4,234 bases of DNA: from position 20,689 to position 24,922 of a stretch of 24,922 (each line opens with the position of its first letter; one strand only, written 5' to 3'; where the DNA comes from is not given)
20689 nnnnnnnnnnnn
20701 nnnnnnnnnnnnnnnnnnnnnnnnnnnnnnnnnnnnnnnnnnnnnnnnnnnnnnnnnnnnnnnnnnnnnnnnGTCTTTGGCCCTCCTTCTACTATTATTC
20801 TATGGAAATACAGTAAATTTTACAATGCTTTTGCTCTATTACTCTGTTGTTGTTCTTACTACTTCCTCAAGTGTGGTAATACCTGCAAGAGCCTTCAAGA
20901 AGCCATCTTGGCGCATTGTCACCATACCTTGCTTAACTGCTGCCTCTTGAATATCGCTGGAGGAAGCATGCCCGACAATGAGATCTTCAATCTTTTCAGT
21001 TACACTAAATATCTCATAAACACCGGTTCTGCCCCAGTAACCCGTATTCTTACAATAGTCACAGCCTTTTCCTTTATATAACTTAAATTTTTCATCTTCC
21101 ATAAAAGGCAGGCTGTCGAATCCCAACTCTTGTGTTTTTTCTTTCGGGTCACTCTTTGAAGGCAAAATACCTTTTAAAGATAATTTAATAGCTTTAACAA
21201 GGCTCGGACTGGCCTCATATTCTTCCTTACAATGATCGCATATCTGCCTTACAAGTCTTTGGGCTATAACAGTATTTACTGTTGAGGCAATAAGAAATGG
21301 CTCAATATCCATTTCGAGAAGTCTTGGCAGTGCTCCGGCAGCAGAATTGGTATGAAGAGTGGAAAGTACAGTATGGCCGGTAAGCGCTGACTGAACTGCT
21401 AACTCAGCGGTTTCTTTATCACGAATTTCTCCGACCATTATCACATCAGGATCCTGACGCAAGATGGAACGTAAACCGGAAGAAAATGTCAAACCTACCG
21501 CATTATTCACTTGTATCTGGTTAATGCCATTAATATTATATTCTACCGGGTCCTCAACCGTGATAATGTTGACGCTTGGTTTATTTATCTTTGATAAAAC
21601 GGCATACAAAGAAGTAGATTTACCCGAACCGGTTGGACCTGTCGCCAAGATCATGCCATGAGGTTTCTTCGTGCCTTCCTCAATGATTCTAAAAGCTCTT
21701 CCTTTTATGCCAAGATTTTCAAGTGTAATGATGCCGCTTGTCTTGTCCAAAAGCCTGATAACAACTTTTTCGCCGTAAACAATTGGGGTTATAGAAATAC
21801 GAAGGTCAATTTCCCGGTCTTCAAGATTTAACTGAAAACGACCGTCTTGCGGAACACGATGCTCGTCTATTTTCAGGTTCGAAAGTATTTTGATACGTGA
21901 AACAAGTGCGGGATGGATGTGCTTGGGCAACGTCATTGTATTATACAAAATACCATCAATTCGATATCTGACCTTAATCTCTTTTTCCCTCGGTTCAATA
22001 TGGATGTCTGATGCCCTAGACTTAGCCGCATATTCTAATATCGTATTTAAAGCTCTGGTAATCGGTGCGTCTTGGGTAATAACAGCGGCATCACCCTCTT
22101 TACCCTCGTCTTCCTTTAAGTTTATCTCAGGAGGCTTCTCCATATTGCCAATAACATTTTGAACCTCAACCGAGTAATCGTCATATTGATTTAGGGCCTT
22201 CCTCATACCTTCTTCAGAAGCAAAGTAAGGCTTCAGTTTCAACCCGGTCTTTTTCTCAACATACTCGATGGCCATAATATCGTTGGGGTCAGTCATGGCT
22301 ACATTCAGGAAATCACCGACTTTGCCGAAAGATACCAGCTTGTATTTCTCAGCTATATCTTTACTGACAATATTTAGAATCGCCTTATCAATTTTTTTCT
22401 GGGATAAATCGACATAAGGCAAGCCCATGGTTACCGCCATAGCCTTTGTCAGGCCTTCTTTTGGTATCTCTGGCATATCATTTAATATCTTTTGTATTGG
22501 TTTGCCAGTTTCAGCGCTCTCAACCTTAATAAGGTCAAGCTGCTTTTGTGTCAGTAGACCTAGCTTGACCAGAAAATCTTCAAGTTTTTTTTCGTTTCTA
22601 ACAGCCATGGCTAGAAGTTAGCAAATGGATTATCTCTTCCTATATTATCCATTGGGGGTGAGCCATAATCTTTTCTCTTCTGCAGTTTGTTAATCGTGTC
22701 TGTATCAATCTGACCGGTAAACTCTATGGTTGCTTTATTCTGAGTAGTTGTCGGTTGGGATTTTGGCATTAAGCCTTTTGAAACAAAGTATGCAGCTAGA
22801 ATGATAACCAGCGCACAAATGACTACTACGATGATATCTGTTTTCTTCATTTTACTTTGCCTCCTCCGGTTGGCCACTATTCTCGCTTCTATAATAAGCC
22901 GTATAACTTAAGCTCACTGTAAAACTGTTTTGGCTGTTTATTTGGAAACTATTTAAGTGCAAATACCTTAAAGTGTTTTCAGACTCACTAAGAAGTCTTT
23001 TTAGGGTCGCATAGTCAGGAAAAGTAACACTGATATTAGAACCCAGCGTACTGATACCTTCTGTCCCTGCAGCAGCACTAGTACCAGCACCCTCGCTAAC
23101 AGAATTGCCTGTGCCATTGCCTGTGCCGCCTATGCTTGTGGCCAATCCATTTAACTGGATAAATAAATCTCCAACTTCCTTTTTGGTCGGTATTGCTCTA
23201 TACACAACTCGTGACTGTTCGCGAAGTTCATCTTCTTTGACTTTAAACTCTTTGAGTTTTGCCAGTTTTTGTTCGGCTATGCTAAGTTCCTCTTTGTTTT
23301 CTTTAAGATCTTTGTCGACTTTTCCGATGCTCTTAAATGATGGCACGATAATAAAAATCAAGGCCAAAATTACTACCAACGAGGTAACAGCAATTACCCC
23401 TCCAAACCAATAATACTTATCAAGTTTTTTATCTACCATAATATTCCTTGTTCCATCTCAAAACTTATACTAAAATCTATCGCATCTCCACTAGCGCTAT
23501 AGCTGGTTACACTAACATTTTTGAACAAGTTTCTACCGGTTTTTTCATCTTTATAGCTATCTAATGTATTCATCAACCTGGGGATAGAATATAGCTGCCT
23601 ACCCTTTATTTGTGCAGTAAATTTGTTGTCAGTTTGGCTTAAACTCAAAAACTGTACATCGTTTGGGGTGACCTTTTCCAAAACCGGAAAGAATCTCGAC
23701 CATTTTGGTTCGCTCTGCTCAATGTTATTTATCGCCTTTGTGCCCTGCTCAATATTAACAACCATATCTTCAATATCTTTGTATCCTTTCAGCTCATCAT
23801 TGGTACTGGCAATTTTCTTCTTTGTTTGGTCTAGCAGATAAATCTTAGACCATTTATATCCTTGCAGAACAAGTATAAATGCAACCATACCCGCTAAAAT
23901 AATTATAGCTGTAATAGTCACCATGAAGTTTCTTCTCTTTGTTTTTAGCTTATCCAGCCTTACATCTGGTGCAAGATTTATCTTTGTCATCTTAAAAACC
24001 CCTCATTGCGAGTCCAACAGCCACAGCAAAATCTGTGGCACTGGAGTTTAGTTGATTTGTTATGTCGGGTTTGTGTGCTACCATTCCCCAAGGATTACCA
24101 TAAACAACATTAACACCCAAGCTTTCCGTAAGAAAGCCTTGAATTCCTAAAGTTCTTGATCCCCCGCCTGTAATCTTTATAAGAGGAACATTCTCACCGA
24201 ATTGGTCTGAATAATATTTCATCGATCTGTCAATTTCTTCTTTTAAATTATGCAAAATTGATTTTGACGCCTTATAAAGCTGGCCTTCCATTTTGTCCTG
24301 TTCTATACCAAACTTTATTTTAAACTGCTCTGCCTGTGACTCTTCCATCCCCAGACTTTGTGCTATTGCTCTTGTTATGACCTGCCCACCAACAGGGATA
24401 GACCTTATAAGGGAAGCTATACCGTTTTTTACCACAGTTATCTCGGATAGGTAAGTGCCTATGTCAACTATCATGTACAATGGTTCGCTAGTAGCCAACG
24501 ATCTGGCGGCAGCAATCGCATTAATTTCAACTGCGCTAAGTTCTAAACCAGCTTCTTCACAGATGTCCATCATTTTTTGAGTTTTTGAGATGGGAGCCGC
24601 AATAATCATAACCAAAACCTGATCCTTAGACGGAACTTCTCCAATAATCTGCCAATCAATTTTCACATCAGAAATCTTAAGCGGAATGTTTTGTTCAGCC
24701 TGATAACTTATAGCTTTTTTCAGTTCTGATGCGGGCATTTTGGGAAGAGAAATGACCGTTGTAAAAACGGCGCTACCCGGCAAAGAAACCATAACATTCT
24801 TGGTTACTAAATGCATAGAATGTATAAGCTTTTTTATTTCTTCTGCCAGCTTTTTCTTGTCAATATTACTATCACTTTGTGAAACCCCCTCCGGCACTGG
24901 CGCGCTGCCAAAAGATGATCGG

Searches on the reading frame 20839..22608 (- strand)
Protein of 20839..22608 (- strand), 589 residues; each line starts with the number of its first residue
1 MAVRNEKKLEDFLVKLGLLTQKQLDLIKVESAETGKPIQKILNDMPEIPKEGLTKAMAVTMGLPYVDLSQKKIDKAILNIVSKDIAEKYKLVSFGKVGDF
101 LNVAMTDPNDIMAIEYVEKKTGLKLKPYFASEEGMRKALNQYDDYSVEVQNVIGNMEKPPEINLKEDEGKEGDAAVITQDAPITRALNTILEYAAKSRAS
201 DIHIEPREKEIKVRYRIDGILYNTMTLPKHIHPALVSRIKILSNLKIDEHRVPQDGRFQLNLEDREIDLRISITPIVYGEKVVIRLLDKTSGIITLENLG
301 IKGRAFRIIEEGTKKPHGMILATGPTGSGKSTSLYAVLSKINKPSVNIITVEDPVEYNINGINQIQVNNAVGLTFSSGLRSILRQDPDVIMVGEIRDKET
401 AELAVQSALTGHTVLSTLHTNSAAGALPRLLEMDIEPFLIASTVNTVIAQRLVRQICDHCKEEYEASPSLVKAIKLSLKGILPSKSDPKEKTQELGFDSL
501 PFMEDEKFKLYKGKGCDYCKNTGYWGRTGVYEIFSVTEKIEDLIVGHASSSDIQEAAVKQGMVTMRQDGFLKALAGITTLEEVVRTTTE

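Call 5: search_protein_families(library=pfam, proteins=[window:20839-22608:-], max_evalue=0.01)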
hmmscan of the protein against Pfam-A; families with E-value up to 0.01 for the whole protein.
window:20839-22608:- (589 aa): 6 families
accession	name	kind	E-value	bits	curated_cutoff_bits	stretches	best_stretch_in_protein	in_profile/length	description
PF00437.27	T2SSE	-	3.7e-134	447.5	24.9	1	179-585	4-370/370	Type II/IV secretion system protein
PF05157.20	MshEN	-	8.9e-13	48.5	23.1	1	61-144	1-85/90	MshEN domain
PF25199.1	nSTAND_NTPase5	-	0.00029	21.1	34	1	308-361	32-86/145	Novel STAND NTPase 5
PF13401.12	AAA_22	-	0.0022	18.8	27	1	316-362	4-50/130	AAA domain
PF13173.12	AAA_14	-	0.005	17.3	27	1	319-428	4-104/129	AAA domain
PF13555.12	AAA_29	-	0.0051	17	27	1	315-337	20-42/61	P-loop containing region of AAA domain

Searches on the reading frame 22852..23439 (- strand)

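Call 5: search_protein_families(library=pfam, proteins=[window:22852-23439:-], max_evalue=0.01)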
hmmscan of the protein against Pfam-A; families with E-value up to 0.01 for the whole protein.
window:22852-23439:- (195 aa): 2 families
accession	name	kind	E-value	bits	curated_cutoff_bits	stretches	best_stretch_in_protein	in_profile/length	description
PF04350.18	PilO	-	0.00059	20.4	22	1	42-104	5-67/145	Pilus assembly protein, PilO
PF15103.11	G0-G1_switch_2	-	0.0081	17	27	0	4-83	21-98/105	G0/G1 switch protein 2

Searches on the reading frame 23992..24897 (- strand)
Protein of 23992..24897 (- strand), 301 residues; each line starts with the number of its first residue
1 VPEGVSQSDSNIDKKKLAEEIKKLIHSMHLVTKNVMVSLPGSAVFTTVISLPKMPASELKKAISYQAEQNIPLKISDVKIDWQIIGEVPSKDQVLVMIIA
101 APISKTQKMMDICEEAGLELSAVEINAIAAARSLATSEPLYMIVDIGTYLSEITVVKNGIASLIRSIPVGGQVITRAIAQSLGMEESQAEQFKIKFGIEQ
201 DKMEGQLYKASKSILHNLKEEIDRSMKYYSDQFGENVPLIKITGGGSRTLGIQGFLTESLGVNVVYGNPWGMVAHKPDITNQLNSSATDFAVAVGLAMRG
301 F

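Call 5: search_protein_families(library=pfam, proteins=[window:23992-24897:-], max_evalue=0.01)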
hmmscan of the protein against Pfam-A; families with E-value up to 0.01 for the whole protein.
window:23992-24897:- (301 aa): 6 families
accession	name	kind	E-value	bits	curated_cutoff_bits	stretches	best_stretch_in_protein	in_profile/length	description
PF11104.14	PilM_2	-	1.7e-39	136.2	27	1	9-301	38-340/340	Type IV pilus assembly protein PilM;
PF14450.12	FtsA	-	6e-15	56.2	31.8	1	143-281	2-114/127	Cell division protein FtsA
PF25216.1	Volactin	-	3.1e-07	30.6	35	1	145-259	172-290/321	Volactin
PF05134.19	T2SSL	-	0.00015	21.7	25.5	1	30-127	44-135/231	Type II secretion system (T2SS), protein L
PF06723.19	MreB_Mbl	-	0.00015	21.1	27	1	98-203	97-215/327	MreB/Mbl protein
PF00022.25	Actin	-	0.00058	19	27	1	102-222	106-220/410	Actin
